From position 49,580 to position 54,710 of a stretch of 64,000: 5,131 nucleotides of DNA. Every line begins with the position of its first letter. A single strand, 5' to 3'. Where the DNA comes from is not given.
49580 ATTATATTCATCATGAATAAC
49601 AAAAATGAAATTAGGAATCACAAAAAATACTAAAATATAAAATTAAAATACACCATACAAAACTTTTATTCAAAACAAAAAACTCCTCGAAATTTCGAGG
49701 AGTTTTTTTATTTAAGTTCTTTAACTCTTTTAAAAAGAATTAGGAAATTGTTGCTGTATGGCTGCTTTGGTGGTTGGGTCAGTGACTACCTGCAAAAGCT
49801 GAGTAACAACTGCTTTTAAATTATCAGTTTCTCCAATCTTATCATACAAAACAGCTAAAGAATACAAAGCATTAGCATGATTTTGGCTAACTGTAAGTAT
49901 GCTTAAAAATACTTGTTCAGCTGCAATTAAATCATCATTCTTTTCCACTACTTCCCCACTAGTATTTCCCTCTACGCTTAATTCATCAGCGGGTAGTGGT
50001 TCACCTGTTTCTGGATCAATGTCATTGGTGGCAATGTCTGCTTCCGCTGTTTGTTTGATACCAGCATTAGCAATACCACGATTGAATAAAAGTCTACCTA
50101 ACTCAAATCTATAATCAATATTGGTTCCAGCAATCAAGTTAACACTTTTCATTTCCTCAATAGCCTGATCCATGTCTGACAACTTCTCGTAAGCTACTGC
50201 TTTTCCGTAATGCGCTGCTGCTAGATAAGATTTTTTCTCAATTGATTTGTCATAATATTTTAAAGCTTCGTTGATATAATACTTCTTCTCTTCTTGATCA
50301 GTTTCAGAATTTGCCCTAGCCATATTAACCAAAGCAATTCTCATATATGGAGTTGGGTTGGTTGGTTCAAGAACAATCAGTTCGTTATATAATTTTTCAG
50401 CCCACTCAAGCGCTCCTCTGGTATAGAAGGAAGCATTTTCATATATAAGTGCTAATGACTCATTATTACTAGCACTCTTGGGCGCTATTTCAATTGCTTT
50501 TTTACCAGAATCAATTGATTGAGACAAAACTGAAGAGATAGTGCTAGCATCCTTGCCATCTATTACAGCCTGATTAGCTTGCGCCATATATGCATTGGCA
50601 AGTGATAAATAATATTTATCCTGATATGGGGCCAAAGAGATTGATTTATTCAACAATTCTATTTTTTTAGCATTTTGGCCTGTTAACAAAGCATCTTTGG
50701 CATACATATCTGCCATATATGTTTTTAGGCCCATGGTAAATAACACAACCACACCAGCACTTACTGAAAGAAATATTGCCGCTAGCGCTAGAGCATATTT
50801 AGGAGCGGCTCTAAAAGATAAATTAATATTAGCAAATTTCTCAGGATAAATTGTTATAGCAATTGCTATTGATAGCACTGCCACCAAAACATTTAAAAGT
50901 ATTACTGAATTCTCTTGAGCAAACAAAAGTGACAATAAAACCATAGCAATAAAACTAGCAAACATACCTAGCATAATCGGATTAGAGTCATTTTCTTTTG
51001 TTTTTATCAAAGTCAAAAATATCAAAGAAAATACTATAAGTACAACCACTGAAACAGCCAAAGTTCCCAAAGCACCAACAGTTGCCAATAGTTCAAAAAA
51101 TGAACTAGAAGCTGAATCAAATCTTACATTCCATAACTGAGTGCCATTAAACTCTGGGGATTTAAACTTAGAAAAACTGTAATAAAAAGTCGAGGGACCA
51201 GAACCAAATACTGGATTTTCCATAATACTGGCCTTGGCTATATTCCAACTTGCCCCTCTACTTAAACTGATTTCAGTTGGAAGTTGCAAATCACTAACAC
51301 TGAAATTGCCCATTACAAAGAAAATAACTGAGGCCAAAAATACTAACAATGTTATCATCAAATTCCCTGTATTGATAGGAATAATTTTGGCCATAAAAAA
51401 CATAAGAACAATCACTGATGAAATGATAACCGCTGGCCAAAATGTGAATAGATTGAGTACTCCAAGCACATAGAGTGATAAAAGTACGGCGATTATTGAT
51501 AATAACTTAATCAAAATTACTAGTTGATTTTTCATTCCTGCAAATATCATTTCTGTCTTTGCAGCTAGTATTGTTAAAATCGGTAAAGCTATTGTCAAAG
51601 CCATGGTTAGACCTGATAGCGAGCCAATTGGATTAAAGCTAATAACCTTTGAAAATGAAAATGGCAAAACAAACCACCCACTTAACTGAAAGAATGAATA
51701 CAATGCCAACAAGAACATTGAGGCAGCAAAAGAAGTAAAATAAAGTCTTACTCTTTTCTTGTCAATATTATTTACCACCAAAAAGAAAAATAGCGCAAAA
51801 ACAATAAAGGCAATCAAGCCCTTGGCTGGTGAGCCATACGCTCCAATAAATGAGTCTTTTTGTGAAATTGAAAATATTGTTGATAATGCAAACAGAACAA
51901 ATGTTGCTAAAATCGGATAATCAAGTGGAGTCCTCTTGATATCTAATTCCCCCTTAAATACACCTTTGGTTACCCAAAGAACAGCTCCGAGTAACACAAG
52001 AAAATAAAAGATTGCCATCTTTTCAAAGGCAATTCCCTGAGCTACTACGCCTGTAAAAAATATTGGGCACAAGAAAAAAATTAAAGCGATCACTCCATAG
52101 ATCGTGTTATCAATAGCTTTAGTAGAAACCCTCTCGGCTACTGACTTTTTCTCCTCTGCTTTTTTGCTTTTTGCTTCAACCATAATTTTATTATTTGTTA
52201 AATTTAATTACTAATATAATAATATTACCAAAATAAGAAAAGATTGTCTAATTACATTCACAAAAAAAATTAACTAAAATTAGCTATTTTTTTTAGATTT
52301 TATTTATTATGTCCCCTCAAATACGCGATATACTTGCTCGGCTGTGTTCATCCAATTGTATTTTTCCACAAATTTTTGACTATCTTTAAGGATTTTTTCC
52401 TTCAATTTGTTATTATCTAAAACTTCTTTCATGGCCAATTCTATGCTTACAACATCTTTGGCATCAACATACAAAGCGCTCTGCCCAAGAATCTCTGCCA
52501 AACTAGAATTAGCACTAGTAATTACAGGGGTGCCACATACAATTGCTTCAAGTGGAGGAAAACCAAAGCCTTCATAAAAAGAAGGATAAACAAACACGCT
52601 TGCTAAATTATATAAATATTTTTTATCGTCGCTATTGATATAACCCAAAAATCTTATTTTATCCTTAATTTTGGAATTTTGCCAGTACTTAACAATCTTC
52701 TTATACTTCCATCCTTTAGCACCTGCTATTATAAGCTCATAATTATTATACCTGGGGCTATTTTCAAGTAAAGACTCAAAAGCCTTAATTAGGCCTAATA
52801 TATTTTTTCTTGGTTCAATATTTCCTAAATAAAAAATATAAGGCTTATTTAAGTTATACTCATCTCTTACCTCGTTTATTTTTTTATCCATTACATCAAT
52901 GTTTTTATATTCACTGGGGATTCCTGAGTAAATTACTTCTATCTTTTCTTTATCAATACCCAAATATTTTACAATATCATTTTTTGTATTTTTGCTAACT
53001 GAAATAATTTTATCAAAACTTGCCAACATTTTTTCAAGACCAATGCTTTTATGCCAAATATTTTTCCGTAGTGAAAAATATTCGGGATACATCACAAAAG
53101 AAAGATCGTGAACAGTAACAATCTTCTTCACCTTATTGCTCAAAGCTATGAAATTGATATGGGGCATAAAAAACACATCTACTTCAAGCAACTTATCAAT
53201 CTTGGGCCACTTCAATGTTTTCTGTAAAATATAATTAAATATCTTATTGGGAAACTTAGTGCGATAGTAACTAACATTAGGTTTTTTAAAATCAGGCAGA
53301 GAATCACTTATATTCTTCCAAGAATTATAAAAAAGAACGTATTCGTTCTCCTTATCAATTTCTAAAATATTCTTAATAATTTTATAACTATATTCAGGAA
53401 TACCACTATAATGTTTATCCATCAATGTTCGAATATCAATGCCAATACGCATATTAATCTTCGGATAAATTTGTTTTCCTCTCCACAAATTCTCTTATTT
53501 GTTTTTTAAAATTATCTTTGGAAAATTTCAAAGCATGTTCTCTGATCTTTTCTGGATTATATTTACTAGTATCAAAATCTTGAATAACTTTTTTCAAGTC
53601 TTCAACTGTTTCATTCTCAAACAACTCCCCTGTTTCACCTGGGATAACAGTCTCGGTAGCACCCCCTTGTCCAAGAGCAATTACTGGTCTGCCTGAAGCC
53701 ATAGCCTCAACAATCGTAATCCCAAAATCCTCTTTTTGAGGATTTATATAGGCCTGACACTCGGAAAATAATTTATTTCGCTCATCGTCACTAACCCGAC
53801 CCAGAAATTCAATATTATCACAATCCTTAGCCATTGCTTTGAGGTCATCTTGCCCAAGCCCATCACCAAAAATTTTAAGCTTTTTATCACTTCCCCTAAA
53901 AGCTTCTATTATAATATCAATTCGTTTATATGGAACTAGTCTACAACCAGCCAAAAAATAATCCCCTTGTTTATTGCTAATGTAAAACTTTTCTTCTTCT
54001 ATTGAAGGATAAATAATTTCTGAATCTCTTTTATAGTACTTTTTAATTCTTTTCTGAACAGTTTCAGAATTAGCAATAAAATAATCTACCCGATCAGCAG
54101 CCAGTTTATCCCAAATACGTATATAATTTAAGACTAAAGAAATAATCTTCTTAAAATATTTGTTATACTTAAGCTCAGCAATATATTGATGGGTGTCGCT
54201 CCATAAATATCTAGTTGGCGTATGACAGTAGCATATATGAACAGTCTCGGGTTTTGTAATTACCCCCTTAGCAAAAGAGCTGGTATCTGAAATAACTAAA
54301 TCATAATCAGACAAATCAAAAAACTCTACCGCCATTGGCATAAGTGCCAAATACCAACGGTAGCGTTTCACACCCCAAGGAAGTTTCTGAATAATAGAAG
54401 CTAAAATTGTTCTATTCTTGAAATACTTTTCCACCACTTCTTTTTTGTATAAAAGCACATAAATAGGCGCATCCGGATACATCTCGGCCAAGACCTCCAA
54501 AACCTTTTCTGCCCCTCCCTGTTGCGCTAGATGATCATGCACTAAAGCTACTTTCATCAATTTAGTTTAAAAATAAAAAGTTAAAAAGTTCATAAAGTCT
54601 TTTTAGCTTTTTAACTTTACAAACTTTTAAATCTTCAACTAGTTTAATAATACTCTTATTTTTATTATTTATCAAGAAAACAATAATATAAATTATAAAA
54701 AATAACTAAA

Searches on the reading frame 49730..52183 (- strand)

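Call 46: search_protein_families(library=pfam, proteins=[window:49730-52183:-], max_evalue=0.0001)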
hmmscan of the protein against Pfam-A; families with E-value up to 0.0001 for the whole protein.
window:49730-52183:- (817 aa): 3 families
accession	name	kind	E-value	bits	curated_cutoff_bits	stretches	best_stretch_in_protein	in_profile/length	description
PF13431.12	TPR_17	-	1.7e-08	34.5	24.4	0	759-787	2-30/34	Tetratricopeptide repeat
PF04932.20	Wzy_C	-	5.9e-06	26.6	31.7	1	229-376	18-147/149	O-Antigen ligase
PF13414.12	TPR_11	-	2.4e-05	24.3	26.8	0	586-620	4-38/42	TPR repeat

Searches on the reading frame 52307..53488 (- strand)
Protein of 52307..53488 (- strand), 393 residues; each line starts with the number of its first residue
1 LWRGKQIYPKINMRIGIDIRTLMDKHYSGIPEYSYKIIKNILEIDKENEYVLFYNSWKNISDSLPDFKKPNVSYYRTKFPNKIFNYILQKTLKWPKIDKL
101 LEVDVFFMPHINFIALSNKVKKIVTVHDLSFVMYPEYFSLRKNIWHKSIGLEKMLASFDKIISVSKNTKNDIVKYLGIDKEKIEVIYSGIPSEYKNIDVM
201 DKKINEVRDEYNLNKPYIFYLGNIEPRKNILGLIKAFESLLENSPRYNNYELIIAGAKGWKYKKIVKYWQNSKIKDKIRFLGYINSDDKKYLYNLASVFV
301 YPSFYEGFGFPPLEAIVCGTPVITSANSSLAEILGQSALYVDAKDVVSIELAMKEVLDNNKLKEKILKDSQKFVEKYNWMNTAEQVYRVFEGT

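Call 46: search_protein_families(library=pfam, proteins=[window:52307-53488:-], max_evalue=0.0001)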
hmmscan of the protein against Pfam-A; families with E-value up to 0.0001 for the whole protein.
window:52307-53488:- (393 aa): 5 families
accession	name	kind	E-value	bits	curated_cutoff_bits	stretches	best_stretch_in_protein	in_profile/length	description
PF00534.26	Glycos_transf_1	-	3.5e-36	124.8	26.4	1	211-371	11-170/172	Glycosyl transferases group 1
PF13692.12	Glyco_trans_1_4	-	1.4e-25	90.6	27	1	216-359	2-142/142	Glycosyl transferases group 1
PF20706.3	GT4-conflict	-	6.1e-13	48.9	26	1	212-348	194-335/385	Family 4 Glycosyltransferase in conflict systems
PF13439.12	Glyco_transf_4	-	1.1e-11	45.5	28.5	1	79-192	49-168/170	Glycosyltransferase Family 4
PF13524.12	Glyco_trans_1_2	-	2.2e-06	28.1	25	1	247-386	12-142/144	Glycosyl transferase-like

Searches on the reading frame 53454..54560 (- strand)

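Call 46: search_protein_families(library=pfam, proteins=[window:53454-54560:-], max_evalue=0.0001)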
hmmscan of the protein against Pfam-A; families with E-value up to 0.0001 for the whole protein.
window:53454-54560:- (368 aa): 4 families
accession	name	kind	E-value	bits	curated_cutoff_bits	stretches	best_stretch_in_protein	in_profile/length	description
PF00534.26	Glycos_transf_1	-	3e-26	92.4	26.4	1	194-343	10-169/172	Glycosyl transferases group 1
PF13692.12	Glyco_trans_1_4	-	3.4e-20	73.2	27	1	206-327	8-137/142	Glycosyl transferases group 1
PF13439.12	Glyco_transf_4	-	6.7e-11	42.9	28.5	1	15-190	2-169/170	Glycosyltransferase Family 4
PF13524.12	Glyco_trans_1_2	-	8.4e-05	23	25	0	225-344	14-126/144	Glycosyl transferase-like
